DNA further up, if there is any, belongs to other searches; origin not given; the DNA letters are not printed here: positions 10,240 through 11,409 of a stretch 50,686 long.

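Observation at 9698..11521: AT-rich three-gene insert between trpS and tyrS: wHTH, a motif-degenerate TyrRS/TrpRS-like paralog and an Asp/Glu racemase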

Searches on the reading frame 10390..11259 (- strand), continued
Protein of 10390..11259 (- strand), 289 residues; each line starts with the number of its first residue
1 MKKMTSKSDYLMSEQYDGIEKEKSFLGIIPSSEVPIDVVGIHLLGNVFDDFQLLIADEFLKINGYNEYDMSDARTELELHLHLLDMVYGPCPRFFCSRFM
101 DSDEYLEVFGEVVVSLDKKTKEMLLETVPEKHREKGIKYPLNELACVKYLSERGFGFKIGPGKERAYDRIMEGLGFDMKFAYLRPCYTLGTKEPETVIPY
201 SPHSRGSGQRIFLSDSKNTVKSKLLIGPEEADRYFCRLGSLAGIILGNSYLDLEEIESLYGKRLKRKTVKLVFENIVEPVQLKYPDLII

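Call 79: find_encoding_contigs(protein=P0045, flank=6000, max_places=4)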
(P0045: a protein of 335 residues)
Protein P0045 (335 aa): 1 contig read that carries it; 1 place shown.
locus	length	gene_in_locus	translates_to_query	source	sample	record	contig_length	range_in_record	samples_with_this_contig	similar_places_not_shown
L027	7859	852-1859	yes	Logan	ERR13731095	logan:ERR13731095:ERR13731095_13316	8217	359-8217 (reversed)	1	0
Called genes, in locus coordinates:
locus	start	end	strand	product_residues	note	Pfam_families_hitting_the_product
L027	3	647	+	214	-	?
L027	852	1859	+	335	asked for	-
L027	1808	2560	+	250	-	PF01177:Asp_Glu_race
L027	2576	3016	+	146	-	PF02580:Tyr_Deacylase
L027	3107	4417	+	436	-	PF01595:CNNM, PF00571:CBS (weak), PF03471:CorC_HlyC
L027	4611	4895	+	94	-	-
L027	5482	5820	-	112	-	PF02452:PemK_toxin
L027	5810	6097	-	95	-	-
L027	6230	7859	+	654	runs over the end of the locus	-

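Call 85: list_cluster_members(proteins=[L007:5956-6825:+, L008:5980-6825:+, P0060, P0044, P0083, P0096, P0045, P0028, P0066, P0010])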
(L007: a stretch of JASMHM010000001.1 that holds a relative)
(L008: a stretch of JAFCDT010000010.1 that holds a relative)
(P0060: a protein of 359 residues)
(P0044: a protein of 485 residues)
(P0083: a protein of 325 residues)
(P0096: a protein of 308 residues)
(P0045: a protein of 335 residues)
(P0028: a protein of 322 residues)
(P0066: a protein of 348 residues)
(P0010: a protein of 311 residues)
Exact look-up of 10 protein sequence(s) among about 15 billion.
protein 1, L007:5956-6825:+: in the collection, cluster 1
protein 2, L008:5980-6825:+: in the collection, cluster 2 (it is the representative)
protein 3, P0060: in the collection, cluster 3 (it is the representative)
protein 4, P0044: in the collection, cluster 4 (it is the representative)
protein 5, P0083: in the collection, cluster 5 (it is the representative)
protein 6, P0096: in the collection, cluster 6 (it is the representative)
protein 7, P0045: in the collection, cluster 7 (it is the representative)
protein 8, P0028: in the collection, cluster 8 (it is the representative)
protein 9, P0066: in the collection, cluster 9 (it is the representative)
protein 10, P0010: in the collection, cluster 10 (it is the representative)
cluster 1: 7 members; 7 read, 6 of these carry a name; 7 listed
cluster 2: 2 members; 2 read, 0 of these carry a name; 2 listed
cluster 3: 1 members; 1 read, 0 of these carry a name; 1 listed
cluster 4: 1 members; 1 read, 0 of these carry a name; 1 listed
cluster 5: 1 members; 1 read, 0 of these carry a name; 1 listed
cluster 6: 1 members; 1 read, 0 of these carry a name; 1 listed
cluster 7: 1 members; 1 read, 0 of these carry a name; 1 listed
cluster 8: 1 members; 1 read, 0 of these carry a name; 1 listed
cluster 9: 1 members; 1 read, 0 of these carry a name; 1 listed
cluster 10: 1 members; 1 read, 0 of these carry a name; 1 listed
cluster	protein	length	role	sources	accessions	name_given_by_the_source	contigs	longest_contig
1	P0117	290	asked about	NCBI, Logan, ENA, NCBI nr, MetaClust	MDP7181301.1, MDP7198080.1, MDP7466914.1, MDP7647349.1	MAG: hypothetical protein QF486_00480 [Candidatus Woesearchaeota archaeon] | hypothetical protein [Candidatus Woesearchaeota archaeon] | \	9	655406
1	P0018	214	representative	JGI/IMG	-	hypothetical protein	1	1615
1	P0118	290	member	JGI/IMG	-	hypothetical protein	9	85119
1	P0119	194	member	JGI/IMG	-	hypothetical protein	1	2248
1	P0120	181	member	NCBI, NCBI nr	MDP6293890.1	MAG: hypothetical protein QGG83_03975, partial [Candidatus Woesearchaeota archaeon] | hypothetical protein [Candidatus Woesearchaeota archaeon]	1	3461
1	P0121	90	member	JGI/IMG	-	hypothetical protein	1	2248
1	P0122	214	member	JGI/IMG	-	-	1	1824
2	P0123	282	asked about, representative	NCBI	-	-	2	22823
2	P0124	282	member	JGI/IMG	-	-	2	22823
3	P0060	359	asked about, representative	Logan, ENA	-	-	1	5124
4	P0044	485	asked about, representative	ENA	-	-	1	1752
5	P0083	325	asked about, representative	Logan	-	-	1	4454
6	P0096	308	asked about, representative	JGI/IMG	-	-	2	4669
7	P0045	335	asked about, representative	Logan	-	-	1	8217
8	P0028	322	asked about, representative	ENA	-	-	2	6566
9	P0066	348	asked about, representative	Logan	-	-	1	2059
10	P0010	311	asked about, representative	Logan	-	-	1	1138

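Call 87: search_protein_families(library=padloc, proteins=[window:10390-11259:-, L010:1612-2910:+, L015:2237-3241:+, L025:2678-2884:+, L003:2730-2975:+], max_evalue=0.01)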
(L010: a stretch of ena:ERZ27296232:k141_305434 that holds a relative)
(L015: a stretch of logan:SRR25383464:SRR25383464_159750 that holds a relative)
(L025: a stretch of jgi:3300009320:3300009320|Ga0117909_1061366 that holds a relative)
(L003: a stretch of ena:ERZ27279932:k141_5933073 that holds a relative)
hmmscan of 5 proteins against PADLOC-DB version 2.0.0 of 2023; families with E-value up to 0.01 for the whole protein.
window:10390-11259:- (289 aa): 0 families

L010:1612-2910:+ (433 aa): 0 families

L015:2237-3241:+ (335 aa): 0 families

L025:2678-2884:+ (69 aa): 0 families

L003:2730-2975:+ (82 aa): 0 families
